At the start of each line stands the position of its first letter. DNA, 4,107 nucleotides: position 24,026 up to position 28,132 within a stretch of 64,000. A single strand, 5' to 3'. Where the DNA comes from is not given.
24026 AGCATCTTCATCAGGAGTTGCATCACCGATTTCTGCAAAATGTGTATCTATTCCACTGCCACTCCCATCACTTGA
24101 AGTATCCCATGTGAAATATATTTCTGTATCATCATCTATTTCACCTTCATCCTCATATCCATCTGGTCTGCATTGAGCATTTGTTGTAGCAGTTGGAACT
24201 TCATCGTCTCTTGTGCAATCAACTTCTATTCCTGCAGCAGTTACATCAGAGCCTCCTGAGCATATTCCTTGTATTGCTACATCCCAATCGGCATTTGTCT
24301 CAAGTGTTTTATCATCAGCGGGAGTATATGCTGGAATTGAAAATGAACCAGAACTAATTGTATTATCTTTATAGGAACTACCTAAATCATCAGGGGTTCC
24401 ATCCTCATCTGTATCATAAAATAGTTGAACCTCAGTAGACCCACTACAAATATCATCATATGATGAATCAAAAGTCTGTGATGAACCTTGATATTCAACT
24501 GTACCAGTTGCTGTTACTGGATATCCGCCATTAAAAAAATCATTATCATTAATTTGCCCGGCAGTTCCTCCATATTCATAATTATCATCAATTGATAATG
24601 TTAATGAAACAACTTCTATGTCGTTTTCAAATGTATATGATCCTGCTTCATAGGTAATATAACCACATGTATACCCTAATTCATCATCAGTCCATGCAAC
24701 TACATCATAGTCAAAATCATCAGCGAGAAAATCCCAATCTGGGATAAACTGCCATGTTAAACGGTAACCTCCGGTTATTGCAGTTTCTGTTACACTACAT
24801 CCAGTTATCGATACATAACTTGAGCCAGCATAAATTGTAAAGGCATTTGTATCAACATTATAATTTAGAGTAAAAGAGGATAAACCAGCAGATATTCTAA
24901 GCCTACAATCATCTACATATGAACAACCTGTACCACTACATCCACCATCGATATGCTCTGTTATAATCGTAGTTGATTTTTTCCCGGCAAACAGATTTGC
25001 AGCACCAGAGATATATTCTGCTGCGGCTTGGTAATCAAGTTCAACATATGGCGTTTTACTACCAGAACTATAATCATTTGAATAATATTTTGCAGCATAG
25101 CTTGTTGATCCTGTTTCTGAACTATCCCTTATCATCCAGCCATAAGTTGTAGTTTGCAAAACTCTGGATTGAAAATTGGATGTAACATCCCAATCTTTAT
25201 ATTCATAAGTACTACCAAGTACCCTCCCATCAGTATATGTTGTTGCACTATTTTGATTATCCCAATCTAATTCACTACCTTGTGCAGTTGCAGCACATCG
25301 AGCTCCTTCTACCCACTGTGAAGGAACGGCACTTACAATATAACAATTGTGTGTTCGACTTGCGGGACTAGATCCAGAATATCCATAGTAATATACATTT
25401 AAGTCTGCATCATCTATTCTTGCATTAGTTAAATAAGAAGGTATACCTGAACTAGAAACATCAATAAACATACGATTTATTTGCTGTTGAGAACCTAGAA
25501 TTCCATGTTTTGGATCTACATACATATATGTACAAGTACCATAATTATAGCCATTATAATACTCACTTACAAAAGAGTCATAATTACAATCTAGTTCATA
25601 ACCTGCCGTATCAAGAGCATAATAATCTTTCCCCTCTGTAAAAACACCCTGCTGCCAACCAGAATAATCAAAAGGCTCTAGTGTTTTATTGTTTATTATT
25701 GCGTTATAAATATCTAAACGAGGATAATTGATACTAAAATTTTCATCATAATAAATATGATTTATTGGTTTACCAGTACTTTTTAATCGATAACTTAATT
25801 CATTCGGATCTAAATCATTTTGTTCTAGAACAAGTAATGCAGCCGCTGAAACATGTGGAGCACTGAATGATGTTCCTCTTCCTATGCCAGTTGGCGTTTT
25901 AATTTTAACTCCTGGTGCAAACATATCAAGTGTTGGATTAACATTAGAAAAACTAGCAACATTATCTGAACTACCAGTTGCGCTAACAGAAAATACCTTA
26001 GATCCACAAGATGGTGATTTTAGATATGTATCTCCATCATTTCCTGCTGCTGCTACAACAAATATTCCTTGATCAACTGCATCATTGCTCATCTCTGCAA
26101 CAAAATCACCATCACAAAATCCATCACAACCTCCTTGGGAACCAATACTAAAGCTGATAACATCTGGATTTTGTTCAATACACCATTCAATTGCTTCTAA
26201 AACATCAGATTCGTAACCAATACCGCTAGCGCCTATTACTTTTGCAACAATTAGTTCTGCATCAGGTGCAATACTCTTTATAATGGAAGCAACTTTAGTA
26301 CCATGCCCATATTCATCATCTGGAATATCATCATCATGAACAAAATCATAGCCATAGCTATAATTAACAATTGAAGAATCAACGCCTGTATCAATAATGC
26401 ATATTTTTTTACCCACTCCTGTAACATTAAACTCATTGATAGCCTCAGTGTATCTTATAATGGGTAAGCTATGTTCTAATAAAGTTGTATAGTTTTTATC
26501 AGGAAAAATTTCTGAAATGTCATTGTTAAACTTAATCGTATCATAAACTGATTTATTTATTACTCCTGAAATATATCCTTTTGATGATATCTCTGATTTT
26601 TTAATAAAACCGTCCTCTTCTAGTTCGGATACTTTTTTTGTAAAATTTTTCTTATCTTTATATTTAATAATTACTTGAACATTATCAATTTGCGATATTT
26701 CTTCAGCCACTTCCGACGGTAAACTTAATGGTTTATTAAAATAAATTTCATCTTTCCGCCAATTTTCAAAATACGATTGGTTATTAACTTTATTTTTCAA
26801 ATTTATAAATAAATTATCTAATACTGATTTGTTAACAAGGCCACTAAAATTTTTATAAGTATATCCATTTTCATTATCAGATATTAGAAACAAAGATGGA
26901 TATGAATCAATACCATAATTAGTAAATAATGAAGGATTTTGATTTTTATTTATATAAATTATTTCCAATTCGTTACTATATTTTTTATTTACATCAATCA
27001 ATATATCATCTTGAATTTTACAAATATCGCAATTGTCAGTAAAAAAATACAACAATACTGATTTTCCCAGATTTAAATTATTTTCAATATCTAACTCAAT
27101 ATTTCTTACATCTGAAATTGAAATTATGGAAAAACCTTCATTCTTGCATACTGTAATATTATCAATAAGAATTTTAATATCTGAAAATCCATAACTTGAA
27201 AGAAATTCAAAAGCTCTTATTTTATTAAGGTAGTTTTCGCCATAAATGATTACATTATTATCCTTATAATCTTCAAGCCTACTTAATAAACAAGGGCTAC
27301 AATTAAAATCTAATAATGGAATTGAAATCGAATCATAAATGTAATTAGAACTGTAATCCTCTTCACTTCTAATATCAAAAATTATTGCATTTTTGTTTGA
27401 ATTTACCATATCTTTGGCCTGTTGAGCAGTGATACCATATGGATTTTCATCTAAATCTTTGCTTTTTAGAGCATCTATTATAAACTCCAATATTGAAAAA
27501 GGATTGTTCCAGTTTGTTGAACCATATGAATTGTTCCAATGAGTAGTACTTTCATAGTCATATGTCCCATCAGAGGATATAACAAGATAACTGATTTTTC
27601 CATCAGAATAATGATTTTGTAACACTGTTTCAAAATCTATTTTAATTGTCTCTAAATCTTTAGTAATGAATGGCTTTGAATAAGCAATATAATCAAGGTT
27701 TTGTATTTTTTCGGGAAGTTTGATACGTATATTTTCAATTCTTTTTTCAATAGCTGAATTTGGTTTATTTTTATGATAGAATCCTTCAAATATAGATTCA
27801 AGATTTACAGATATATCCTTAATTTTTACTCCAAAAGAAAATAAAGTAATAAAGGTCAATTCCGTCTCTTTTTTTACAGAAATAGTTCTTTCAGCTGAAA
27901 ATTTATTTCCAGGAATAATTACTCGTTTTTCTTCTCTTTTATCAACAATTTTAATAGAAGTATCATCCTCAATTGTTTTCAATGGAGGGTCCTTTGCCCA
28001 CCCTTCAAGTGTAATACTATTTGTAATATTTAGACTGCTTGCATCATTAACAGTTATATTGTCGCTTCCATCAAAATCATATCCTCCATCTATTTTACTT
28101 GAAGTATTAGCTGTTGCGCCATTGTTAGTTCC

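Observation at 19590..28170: A LamG domain appears split by a ~2,680-residue in-frame insertion carrying the protease and repeat modules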

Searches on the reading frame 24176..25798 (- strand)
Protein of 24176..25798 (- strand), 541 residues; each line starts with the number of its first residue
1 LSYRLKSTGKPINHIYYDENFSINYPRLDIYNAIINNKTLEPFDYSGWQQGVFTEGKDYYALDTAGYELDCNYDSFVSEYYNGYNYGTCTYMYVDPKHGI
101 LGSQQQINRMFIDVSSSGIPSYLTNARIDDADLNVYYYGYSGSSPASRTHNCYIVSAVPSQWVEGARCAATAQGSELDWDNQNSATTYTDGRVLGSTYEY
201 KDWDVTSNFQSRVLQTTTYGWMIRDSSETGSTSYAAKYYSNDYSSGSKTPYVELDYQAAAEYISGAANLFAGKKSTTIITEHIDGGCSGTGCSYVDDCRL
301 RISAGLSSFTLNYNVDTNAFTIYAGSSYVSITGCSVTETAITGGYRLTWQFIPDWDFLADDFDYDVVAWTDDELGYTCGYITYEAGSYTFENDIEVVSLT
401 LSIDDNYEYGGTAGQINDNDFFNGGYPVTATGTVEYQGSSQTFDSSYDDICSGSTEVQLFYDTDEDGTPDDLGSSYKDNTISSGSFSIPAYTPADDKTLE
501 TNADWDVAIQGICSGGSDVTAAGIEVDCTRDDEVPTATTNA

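Call 20: search_protein_families(library=pfam, proteins=[window:24176-25798:-], max_evalue=1)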
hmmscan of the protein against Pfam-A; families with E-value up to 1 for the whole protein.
window:24176-25798:- (541 aa): 1 family
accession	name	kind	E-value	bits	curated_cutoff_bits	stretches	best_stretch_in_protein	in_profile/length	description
PF24517.2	CBM96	-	1.4e-07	31.9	26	1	72-239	8-153/164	Carbohydrate-binding module family 96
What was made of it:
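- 25082..25585 (-): CBM96-like beta-rich region (residues ~1031-1198). Pfam PF24517, 31.9 bits against a cut-off of 26 (call 20).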

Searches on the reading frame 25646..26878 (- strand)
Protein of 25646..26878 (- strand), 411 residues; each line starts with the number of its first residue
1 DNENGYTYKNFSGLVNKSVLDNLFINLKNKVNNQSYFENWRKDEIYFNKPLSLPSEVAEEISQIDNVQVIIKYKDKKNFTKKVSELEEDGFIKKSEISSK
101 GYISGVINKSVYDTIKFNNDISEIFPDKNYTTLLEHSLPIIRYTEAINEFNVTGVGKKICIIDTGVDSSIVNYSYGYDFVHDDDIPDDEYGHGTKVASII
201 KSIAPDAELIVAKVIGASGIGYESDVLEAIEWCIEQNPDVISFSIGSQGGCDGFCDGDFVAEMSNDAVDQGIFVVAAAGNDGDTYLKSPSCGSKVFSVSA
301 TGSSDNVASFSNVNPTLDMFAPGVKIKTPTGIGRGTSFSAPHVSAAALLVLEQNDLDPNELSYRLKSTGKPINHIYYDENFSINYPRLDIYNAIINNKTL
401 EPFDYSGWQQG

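Call 67: search_protein_families(library=pfam, proteins=[window:25646-26878:-], max_evalue=10)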
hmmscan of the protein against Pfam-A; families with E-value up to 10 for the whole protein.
window:25646-26878:- (411 aa): 2 families
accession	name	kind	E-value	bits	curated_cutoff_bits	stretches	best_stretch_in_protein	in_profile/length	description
PF00082.27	Peptidase_S8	-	1.7e-34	119.9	21.8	1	156-368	3-272/288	Subtilase family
PF04182.18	B-block_TFIIIC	-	0.098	13.2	22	1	72-101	29-59/73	B-block binding subunit of TFIIIC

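Call 68: search_solved_structures(query=window:25646-26878:-, max_evalue=0.00001, show_alignments=1)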
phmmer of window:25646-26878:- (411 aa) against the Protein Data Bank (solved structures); distinct sequences matched with E-value up to 0.00001: 120 (the best 60 are shown).
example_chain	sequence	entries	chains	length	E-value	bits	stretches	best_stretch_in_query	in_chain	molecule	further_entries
1dui_A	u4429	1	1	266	5.6e-33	117.8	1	146-379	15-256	PROTEIN (SUBTILISIN BPN')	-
1gnv_A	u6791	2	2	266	1.7e-32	116.2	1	146-370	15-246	SUBTILISIN BPN'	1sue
1sua_A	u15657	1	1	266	3.3e-32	115.2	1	146-370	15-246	SUBTILISIN BPN'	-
6ube_S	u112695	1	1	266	5.3e-32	114.6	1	146-375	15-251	SUBTILISIN BPN'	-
1spb_S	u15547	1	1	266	1.3e-31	113.3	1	146-370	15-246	SUBTILISIN BPN'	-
1gns_A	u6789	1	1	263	1.5e-31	113.1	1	146-370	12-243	SUBTILISIN BPN'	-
6u9l_S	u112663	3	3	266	2.3e-31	112.5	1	146-375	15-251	SUBTILISIN BPN'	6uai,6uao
3f49_S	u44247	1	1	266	2.8e-31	112.2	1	146-375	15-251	Subtilisin BPN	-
3bgo_S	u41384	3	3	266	6.6e-31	111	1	146-375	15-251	Subtilisin BPN'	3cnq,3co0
7am4_A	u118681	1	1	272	1.3e-29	106.8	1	146-377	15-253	Subtilisin BPN'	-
7am8_A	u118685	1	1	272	1.5e-29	106.5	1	146-377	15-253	Subtilisin BPN'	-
7am5_A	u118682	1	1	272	1.8e-29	106.2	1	146-377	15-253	Subtilisin BPN'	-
7am3_A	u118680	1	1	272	1.9e-29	106.2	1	146-377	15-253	Subtilisin BPN'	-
9zio_S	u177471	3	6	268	3.1e-29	105.4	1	147-375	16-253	SUBTILISIN BPN'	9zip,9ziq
7am6_A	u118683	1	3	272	6.8e-29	104.3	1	146-377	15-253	Subtilisin BPN'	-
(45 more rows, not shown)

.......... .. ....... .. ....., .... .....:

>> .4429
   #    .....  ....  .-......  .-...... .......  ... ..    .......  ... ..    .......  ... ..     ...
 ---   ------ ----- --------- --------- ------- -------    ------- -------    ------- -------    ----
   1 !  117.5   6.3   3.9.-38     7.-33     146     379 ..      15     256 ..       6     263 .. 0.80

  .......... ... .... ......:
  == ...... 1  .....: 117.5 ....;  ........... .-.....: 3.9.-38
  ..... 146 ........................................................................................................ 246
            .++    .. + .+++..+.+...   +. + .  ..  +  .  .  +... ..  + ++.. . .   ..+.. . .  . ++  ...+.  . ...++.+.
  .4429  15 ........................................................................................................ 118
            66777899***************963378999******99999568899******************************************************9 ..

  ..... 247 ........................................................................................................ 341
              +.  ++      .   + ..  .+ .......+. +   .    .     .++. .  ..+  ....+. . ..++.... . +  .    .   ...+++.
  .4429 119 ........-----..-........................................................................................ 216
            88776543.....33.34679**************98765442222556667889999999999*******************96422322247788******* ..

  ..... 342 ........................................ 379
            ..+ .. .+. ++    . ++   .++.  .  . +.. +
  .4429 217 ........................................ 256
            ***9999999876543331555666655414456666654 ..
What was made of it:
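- On Peptidase S8 (subtilisin family), for the insert's protease: The alignment to subtilisin BPN' (1dui, E 5.6e-33) covers the DTG, HGT and GTSxxxP motifs (call 68).
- An active-looking subtilisin sits between the halves (call 68).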

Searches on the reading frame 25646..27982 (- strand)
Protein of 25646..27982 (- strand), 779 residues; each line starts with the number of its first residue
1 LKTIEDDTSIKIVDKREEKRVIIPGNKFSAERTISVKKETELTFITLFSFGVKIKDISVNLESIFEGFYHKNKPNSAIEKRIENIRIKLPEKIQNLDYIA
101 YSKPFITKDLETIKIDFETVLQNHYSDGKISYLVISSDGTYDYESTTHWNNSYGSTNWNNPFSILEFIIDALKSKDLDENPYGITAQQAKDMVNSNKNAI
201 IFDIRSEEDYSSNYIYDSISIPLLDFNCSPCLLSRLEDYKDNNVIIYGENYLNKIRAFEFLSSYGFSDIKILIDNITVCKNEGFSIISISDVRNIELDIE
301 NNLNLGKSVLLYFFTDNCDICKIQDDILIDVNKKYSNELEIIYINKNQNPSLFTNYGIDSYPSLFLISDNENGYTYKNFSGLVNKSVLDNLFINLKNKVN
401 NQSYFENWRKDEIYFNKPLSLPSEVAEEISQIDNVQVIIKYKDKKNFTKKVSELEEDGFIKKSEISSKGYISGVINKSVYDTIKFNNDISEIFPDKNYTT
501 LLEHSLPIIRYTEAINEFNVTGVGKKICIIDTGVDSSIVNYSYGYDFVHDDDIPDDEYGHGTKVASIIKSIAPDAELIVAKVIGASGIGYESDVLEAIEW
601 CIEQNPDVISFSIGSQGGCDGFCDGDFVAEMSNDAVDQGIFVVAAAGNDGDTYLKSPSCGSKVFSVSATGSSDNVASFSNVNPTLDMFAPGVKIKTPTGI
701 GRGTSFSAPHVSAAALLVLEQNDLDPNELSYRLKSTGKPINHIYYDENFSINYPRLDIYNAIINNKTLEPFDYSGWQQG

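Call 75: search_protein_families(library=ncbifam, proteins=[window:25646-27982:-], max_evalue=1)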
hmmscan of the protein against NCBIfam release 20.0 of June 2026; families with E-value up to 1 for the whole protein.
window:25646-27982:- (779 aa): 17 families
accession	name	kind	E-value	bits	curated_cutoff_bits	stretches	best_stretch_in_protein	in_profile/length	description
TIGR03921.1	T7SS_mycosin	equivalog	4.7e-27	95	278.75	1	518-762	9-285/353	type VII secretion-associated serine protease mycosin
NF049966.1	QH_SP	equivalog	7.6e-19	67.9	165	1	527-734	2-208/219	subtilisin-like serine protease QhpE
TIGR01068.1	thioredoxin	equivalog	8.4e-09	35.5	96.8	1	307-392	15-97/101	thioredoxin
NF033595.1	denti_PrtP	equivalog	1.5e-08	33.7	300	1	623-762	350-502/606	dentilisin complex serine proteinase subunit PrtP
NF006898.0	PRK09381.1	equivalog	4e-07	30.4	138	1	305-374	20-89/109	thioredoxin TrxA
TIGR03895.1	protease_PatA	subfamily_domain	2e-06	26.8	421.05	1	592-743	44-206/606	PatA/PatG family cyanobactin maturation protease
TIGR02187.2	PDO_seleno_TRX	equivalog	4.3e-05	23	185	1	304-375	14-86/209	protein disulfide oxidoreductase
NF008229.0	PRK10996.1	equivalog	5.5e-05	22.9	125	1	290-391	36-134/141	thioredoxin TrxC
NF042956.1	IteS_antiphage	equivalog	0.00091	17.6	900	1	527-653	259-398/747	S8 family anti-phage peptidase IteS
TIGR01126.1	pdi_dom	equivalog_domain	0.0024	18.1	107.2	1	305-376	13-88/105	protein disulfide-isomerase domain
TIGR02740.1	TraF-like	hypoth_equivalog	0.0055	16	232.25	1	306-359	169-223/276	TraF-like protein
NF045521.1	rhoda_near_glyco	subfamily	0.015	15.1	145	1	188-288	21-117/144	rhodanese homology domain-containing protein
NF047697.1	ThioredTrxAClost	equivalog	0.018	15.2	140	1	304-371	15-82/105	thioredoxin TrxA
NF008750.0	PRK11784.1-2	equivalog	0.03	13.4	241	1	195-225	12-42/346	tRNA 2-selenouridine(34) synthase MnmH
NF005902.0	PRK07878.1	equivalog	0.035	13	647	1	183-270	288-372/392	adenylyltransferase/sulfurtransferase MoeZ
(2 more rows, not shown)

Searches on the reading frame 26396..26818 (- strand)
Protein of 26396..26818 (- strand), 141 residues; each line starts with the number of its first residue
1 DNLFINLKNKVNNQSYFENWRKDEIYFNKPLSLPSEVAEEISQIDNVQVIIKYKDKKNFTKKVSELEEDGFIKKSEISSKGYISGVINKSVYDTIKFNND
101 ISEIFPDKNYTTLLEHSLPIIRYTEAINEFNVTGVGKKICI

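Call 67: search_protein_families(library=pfam, proteins=[window:26396-26818:-], max_evalue=10)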
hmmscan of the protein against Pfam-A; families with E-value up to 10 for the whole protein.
window:26396-26818:- (141 aa): 1 family
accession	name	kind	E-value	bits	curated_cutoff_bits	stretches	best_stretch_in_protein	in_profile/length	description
PF04182.18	B-block_TFIIIC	-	0.025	15.1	22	1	52-81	29-59/73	B-block binding subunit of TFIIIC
